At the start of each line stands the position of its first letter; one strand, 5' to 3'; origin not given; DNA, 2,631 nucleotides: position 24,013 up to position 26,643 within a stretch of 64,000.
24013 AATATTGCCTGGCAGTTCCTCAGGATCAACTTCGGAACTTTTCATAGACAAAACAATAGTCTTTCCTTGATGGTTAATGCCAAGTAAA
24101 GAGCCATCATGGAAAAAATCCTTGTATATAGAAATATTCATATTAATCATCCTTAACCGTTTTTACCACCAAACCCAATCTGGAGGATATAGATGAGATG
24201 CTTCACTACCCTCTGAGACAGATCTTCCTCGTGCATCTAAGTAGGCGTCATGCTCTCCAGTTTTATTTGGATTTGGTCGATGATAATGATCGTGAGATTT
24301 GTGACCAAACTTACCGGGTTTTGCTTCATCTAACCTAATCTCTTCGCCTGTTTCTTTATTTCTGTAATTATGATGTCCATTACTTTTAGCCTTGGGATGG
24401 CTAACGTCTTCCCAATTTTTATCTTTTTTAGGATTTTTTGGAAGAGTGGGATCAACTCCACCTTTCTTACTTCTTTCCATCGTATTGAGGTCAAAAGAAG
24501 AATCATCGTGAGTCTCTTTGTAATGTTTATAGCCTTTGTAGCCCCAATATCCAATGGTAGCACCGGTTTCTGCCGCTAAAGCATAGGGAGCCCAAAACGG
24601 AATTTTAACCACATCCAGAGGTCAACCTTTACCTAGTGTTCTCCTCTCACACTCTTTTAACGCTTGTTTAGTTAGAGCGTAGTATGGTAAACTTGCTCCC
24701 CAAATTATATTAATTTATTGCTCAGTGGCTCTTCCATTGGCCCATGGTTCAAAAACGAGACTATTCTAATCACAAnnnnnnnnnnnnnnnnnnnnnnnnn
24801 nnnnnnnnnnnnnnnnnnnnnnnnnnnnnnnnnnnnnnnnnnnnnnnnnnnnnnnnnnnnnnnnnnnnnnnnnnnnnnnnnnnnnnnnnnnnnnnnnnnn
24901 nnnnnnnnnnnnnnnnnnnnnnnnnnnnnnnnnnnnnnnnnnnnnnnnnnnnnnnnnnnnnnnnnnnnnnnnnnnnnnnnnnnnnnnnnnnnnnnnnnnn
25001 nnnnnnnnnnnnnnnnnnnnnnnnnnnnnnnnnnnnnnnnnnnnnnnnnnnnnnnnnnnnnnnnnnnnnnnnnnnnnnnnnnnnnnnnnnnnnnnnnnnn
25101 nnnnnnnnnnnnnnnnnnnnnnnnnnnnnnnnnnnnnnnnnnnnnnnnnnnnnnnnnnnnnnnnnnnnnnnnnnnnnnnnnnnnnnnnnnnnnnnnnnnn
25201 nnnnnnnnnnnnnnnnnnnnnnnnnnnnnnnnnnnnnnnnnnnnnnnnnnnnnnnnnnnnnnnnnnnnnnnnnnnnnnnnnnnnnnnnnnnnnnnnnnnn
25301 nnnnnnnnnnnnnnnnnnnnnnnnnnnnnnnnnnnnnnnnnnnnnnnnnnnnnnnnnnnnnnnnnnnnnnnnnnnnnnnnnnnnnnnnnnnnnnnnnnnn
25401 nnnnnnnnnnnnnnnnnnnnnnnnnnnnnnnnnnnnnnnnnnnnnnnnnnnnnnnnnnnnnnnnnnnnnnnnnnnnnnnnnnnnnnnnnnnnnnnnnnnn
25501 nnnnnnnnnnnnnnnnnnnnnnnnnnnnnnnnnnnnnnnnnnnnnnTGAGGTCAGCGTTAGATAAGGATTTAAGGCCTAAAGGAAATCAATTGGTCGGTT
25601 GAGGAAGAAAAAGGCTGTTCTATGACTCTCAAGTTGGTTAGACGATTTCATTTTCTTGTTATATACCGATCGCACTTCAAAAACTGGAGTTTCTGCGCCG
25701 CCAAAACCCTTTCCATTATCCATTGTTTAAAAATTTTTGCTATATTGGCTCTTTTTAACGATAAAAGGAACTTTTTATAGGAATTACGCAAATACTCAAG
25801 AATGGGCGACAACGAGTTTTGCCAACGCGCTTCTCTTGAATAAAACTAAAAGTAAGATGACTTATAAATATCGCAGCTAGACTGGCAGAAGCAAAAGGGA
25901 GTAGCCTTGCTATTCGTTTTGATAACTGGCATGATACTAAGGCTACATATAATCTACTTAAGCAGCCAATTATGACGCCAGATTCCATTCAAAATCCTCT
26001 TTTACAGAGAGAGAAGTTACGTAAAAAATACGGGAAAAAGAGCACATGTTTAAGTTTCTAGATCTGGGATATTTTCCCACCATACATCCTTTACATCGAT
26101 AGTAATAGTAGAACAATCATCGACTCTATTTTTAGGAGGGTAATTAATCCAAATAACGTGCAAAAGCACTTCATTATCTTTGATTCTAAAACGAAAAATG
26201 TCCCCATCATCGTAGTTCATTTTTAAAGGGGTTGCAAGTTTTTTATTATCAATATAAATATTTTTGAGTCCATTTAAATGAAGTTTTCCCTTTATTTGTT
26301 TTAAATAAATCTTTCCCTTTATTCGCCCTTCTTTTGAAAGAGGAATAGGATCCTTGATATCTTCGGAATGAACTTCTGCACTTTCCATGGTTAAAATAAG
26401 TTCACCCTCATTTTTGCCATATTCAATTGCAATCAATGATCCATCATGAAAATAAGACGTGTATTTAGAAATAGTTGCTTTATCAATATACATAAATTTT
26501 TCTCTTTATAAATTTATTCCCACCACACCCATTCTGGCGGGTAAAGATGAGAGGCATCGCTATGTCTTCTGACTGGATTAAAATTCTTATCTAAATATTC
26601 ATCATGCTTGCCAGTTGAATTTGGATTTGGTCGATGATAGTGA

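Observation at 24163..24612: Orphan toxin-tip/immunity cassette sharing an 89-bp perfect recombination junction with the main RHS gene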

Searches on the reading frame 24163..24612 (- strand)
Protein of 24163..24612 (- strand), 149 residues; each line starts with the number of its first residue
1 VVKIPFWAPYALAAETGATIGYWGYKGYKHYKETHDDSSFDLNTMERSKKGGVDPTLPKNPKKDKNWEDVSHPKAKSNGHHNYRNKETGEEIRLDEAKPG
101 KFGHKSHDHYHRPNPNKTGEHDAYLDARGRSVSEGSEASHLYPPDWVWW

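Call 6: search_protein_families(library=pfam, proteins=[window:24163-24612:-], max_evalue=0.1)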
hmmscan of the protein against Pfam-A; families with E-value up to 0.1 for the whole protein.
window:24163-24612:- (149 aa): 0 families

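Call 22: search_solved_structures(query=A1, max_evalue=10, show_alignments=2)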
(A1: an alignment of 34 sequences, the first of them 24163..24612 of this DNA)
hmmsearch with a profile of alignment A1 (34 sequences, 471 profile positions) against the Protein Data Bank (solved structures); distinct sequences matched with E-value up to 10: 47.
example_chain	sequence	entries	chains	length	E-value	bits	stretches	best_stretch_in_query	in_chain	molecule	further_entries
9pt5_A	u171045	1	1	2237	2.4e-23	86.2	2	106-323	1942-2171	Teneurin-like protein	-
9ifo_A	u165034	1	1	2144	7.2e-22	81.3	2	106-304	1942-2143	Teneurin-Like Protein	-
8h8a_A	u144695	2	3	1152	3.9e-21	78.9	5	38-304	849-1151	Putative Rhs-family protein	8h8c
8h8b_A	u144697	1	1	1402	1.9e-20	76.6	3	38-306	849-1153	Putative Rhs-family protein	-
8uy4_A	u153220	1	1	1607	9.1e-19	71.1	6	248-310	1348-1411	Tse15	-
8uxt_A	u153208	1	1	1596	1.9e-17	66.7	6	90-166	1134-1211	Tse15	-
9on3_A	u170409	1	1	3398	1.3e-15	60.7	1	92-322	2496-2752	SGS4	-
7pq5_L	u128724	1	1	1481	9e-15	57.9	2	248-307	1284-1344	Tre23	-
8qjc_A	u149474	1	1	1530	2.5e-14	56.4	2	102-304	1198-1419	T6SS-associated Rhs core and toxin domain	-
7q97_A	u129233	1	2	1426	3e-14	56.2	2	54-305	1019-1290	Rhs family protein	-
8qjb_A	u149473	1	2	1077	6.3e-14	55.1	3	102-303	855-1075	T6SS-associated Rhs core domain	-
8qjd_A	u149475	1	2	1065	7.5e-14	54.8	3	107-303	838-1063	Salmonella bongori Rhs core domain (residues 360-1420)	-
8fjp_A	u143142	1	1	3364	2.6e-12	49.8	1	76-323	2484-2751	salivary gland surface protein 1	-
8fia_A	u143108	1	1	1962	4.1e-10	42.5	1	100-297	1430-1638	Teneurin-m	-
8cp6_B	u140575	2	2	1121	1.2e-09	41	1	250-304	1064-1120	Toxin protein Tse5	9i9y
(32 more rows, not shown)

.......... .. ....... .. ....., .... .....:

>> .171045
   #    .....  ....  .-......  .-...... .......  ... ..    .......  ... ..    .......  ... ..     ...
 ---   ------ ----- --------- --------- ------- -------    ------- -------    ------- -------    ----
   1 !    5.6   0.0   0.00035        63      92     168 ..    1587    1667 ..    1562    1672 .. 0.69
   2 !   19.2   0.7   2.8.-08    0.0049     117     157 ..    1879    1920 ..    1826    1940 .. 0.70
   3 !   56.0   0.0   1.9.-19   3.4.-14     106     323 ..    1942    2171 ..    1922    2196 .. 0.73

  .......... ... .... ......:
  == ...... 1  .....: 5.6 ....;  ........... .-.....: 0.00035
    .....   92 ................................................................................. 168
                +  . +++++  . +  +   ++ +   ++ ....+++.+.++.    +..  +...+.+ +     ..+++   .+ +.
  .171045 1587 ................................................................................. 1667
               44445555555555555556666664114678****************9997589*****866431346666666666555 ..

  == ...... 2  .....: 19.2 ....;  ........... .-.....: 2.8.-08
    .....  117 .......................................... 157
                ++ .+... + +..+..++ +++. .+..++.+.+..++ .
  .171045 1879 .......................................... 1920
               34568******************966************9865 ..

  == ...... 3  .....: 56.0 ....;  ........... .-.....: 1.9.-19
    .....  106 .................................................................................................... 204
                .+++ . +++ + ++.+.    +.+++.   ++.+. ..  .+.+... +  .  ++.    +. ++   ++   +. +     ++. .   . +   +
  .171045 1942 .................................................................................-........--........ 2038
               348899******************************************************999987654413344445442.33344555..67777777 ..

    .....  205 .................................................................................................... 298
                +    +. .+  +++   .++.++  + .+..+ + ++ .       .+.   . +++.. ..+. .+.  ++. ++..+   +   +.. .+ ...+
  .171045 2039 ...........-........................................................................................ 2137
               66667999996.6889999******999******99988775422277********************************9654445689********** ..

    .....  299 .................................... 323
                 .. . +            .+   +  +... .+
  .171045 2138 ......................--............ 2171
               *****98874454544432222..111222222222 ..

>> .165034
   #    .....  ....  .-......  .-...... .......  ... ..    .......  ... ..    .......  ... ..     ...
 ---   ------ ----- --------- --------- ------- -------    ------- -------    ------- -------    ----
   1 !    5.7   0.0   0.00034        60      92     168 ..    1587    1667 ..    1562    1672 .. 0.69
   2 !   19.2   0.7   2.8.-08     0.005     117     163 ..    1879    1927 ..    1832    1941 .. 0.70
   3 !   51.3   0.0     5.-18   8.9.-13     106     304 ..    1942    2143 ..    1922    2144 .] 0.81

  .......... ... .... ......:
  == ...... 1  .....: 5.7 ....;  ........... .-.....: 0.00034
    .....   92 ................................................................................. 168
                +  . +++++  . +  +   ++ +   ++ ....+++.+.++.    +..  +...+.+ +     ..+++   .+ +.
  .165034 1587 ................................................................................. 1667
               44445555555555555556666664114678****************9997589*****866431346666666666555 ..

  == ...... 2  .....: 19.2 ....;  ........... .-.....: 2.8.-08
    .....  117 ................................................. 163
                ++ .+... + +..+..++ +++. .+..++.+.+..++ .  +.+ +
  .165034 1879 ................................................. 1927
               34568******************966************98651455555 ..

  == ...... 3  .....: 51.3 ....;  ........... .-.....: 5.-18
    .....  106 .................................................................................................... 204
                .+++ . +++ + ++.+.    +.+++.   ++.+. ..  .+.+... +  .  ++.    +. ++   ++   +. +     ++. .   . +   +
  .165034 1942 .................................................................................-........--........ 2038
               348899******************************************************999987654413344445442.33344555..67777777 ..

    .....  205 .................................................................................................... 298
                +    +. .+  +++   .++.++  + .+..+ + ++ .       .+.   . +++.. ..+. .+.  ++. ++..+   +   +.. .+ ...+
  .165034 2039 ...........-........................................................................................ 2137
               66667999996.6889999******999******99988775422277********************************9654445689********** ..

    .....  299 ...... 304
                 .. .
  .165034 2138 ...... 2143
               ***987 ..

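Call 24: search_protein_families(library=ncbifam, proteins=[window:24163-24612:-], max_evalue=0.1)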
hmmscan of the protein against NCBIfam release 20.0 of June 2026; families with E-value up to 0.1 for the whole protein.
window:24163-24612:- (149 aa): 0 families

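Call 27: find_related_loci(query=A1, collection=genome_contigs, flank=10000)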
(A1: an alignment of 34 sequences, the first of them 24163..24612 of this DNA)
Query A1 (149 aa) in genome_contigs; peptide patterns used: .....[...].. (x = any residue, [..] = any of these).
69 stretches matched a pattern; 46 encode a relative of the query (tblastn E <= 1e-3); 46 distinct loci.
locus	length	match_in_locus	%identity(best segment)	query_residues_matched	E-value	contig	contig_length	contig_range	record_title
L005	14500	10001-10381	73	23-149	3e-62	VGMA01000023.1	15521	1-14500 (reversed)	MAG: Chlamydiae bacterium isolate M_surface_7_m1_001 M_surface_7_m1_001_Ga0194118_10004365, whole genome shotgun sequenc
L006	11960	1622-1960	72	37-149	4e-51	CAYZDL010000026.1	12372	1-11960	MAG TPA_asm: uncultured bacterium isolate SRP286056_co1_9 genome assembly, contig: NODE_6473_length_12372_cov_6.624503,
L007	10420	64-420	69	31-149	8e-51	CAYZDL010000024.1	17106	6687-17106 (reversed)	MAG TPA_asm: uncultured bacterium isolate SRP286056_co1_9 genome assembly, contig: NODE_4045_length_17106_cov_5.931382,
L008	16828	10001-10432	53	1-148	1e-45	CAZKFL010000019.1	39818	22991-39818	MAG TPA_asm: uncultured bacterium isolate SRP219642_co7_94 genome assembly, contig: NODE_1302_length_39818_cov_5.759726,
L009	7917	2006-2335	66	40-149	6e-45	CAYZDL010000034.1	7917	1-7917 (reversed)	MAG TPA_asm: uncultured bacterium isolate SRP286056_co1_9 genome assembly, contig: NODE_12328_length_7917_cov_6.420504,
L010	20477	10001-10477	49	6-149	2e-44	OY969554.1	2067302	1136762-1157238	MAG: uncultured Chlamydiales bacterium isolate MFD04540.bin.c.3 genome assembly, chromosome: 1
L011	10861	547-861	64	45-149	8e-42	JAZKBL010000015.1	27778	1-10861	MAG: Chlamydiota bacterium isolate ADI_H3L2_1_122_18_3-bin080 ADIH3L21_B080_0_000000000015, whole genome shotgun sequenc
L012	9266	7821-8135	64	45-149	8e-42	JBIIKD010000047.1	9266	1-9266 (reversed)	MAG: Chlamydiia bacterium isolate ME2001-10-09pf_3300042861_group1_bin7 Rohwer_bin1208_scaffold_4150_c2, whole genome sh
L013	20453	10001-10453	47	11-149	5e-39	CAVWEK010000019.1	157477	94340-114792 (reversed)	MAG: uncultured Acidobacteriota bacterium isolate MFD01633.bin.2.10 genome assembly, contig: contig_59628, whole genome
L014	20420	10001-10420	49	11-149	3e-38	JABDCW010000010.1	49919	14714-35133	MAG: Chlamydiae bacterium isolate BWMinHeated_Nextera10_MAG4 3300020840.a:Ga0207078_1016, whole genome shotgun sequence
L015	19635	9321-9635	54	45-149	3e-37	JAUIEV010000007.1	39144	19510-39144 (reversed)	MAG: Chlamydiia bacterium isolate 8_bin.5 NODE_1183_length_39144_cov_2.097855, whole genome shotgun sequence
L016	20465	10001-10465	45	2-149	7e-37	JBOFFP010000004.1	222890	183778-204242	MAG: Candidatus Rhabdochlamydia sp. isolate WFFMC_MAG_095 k139_186211_flag=0_multi=93.0740_len=222890, whole genome shot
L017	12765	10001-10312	55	46-149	1e-36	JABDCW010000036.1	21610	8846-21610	MAG: Chlamydiae bacterium isolate BWMinHeated_Nextera10_MAG4 3300020840.a:Ga0207078_1049, whole genome shotgun sequence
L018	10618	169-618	43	9-149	6e-36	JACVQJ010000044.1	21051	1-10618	MAG: Parachlamydiales bacterium isolate B4_bin.14 scaffold_4756, whole genome shotgun sequence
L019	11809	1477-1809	53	43-149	2e-33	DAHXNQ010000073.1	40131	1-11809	MAG TPA_asm: Rhabdochlamydiaceae bacterium isolate clean1924 k141_298984, whole genome shotgun sequence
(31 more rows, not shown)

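Call 28: predict_structure(alignment_id=A1)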
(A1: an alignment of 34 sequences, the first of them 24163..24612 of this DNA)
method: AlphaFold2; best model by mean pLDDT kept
length: 149 residues; sequences in the alignment: 34
mean_pLDDT: 80.9   pTM: 0.64
mean pLDDT of the five models: 80.9, 80.3, 79.5, 78.5, 78.1
residues with pLDDT >= 90: 92; 70-90: 7; 50-70: 24; < 50: 26
segments of 3 or more residues with pLDDT < 50: 1-17, 37-45
pLDDT, mean of each block of 10 residues (from residue 1): 42 46 66 53 54 95 98 97 98 96 93 97 98 96 85
secondary structure, 60 per line:
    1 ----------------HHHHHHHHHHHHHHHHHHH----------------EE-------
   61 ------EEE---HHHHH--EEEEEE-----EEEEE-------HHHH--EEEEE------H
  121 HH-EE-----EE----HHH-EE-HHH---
elements in order: H17-35 E67-69 H73-77 E80-85 E91-95 H103-106 E109-113

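Call 31: fold_search(model_id=the predicted structure, library=pdb)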
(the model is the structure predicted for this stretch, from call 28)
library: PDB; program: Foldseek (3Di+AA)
matches with E <= 10: 430; with E <= 0.001: 0
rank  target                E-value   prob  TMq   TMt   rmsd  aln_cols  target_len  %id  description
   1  6gue_A                7.6e-01  0.23  0.13  0.07   4.3        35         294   28  CDK2/CyclinA in complex with AZD5438 (released 2018-12-05)
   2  7siu_A                1.2e+00  0.14  0.19  0.11   4.8        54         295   13  Crystal structure of HPK1 (MAP4K1) complex with inhibitor A-745 (released 2022-03-02)
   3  4bcj_A                1.7e+00  0.28  0.19  0.10   3.5        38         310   13  Structure of CDK9 in complex with cyclin T and a 2-amino-4-heteroaryl- pyrimidine inhibitor (released 2013-01-09)
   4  8omv_A                1.7e+00  0.28  0.20  0.05   3.4        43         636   19  Crystal structure of the constitutively active S117E/S181E mutant of human IKK2 (released 2024-04-10)
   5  8omv_D                1.8e+00  0.28  0.19  0.05   3.5        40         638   20  Crystal structure of the constitutively active S117E/S181E mutant of human IKK2 (released 2024-04-10)
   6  4kik_B                1.8e+00  0.21  0.18  0.04   8.4        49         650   20  Human IkB kinase beta (released 2013-06-26)
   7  6ng0_A                1.8e+00  0.13  0.19  0.11   4.6        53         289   11  Crystal structure of HPK1 kinase domain T165E,S171E phosphomimetic mutant in complex with sunitinib in the inactive st (released 2019-05-01)
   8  8ppr_K                1.8e+00  0.11  0.18  0.12  16.2       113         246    7  Structure of the human outer kinetochore KMN network complex (released 2024-03-20)
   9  4bcq_A                1.9e+00  0.35  0.16  0.09   2.1        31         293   32  Structure of CDK2 in complex with cyclin A and a 2-amino-4-heteroaryl- pyrimidine inhibitor (released 2013-01-09)
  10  3eid_A                2.1e+00  0.16  0.14  0.08   4.1        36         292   25  CDK2/CyclinA complexed with a pyrazolopyridazine inhibitor (released 2008-10-21)
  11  6hd4_A                2.1e+00  0.14  0.18  0.10   8.2        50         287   12  ABL1 IN COMPLEX WITH COMPOUND 7 AND IMATINIB (STI-571) (released 2018-10-24)
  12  1f3m_C                2.1e+00  0.08  0.18  0.11   6.7        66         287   18  CRYSTAL STRUCTURE OF HUMAN SERINE/THREONINE KINASE PAK1 (released 2000-06-29)
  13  4cfm_C                2.2e+00  0.11  0.12  0.07   4.4        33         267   30  Structure-based design of C8-substituted O6-cyclohexylmethoxyguanine CDK1 and 2 inhibitors. (released 2014-12-10)
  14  3eid_C                2.3e+00  0.25  0.17  0.10   3.2        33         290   30  CDK2/CyclinA complexed with a pyrazolopyridazine inhibitor (released 2008-10-21)
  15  4eoj_A                2.3e+00  0.23  0.16  0.09   3.3        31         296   32  Thr 160 phosphorylated CDK2 H84S, Q85M, K89D - human cyclin A3 complex with ATP (released 2013-02-06)
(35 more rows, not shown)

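Call 65: search_protein_representatives(protein=window:24163-24612:-)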
Query: 149 residues. Proteins with E-value up to 0.001 (for the whole library): 416; up to 1e-10: 258; up to 1e-30: 16. The best 150 are listed.
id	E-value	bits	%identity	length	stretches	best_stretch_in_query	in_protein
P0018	5.1e-71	254.6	73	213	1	3-149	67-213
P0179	1.4e-53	197.9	72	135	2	90-149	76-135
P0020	4.3e-41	157.3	59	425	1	32-149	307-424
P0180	2.0e-40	155.1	50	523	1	3-149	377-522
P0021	2.9e-39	151.3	53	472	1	17-149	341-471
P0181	3.7e-39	151.0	62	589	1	38-149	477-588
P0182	8.4e-36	140.0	52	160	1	24-149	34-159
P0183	1.3e-34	136.1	51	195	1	3-149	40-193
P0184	6.2e-34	134.0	57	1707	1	31-149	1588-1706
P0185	7.7e-34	133.7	57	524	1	39-144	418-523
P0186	1.2e-32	129.8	51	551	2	43-149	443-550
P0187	4.2e-32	128.0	57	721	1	45-149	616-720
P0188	5.3e-32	127.7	57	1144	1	40-149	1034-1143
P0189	7.6e-32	127.2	50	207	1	33-149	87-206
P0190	4.4e-31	124.7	57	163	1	48-149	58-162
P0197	1.2e-26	110.2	51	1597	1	43-143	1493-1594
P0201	1.3e-24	103.7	43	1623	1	14-146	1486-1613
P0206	9.7e-24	100.8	52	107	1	45-149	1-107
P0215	5.8e-22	95.0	53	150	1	50-143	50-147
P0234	2.3e-20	89.8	53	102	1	54-143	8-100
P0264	3.2e-18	82.8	39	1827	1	16-144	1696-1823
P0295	2.0e-16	77.0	44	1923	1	48-145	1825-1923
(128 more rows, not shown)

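Call 66: search_protein_families(library=pfam, proteins=[P0184, P0197, P0201, P0264, P0295, P0206, P0234, P0182, P0215], max_evalue=0.01)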
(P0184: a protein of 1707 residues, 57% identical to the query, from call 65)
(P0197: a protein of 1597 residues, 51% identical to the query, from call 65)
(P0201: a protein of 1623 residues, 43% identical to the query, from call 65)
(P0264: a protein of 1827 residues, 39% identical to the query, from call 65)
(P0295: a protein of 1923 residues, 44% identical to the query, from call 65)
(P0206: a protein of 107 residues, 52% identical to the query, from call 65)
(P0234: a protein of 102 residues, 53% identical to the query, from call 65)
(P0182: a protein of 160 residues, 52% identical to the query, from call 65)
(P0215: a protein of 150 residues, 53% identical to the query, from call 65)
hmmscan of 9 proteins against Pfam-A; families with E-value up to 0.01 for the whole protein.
P0184 (1707 aa): 1 family
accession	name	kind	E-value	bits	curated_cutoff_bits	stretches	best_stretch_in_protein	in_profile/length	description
PF05593.20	RHS_repeat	-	2.3e-52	174.9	22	2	745-781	1-37/38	RHS Repeat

P0197 (1597 aa): 1 family
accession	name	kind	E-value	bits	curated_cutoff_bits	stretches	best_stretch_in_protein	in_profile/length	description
PF05593.20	RHS_repeat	-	1.7e-58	194.5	22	6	1006-1036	1-31/38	RHS Repeat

P0201 (1623 aa): 2 families
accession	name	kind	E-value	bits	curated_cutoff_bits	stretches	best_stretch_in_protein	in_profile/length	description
PF05593.20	RHS_repeat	-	6.2e-37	125.7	22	4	586-613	1-28/38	RHS Repeat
PF20148.4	DUF6531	-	0.0064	17.2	24.1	0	38-69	1-32/74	Domain of unknown function (DUF6531)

P0264 (1827 aa): 2 families
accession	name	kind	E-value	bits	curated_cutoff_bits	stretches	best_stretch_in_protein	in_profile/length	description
PF05593.20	RHS_repeat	-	8.7e-55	182.6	22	3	1391-1426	1-35/38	RHS Repeat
PF20148.4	DUF6531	-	3.8e-07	30.8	24.1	1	37-98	4-65/74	Domain of unknown function (DUF6531)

P0295 (1923 aa): 1 family
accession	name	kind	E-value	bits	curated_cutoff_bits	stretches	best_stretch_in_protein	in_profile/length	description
PF05593.20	RHS_repeat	-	1e-23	83.6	22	3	745-774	1-30/38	RHS Repeat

P0206 (107 aa): 0 families

P0234 (102 aa): 0 families

P0182 (160 aa): 0 families

P0215 (150 aa): 0 families

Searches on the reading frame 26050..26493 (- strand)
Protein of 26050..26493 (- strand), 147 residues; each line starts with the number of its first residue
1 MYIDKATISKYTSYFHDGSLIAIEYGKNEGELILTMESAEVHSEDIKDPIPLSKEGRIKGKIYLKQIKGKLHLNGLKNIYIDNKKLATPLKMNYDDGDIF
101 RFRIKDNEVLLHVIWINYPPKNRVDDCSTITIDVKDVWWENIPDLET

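Call 6: search_protein_families(library=pfam, proteins=[window:26050-26493:-], max_evalue=0.1)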
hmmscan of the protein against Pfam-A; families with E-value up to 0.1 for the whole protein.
window:26050-26493:- (147 aa): 0 families

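Call 24: search_protein_families(library=ncbifam, proteins=[window:26050-26493:-], max_evalue=0.1)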
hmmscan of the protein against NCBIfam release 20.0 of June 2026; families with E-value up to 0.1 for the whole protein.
window:26050-26493:- (147 aa): 2 families
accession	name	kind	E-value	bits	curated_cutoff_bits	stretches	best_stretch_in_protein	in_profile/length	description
NF011110.0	PRK14538.1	equivalog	0.022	12.8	707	1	31-87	749-803/838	putative bifunctional signaling protein/50S ribosomal protein L9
NF010218.0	PRK13678.2-1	equivalog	0.078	13.4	96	0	70-107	16-55/83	hypothetical protein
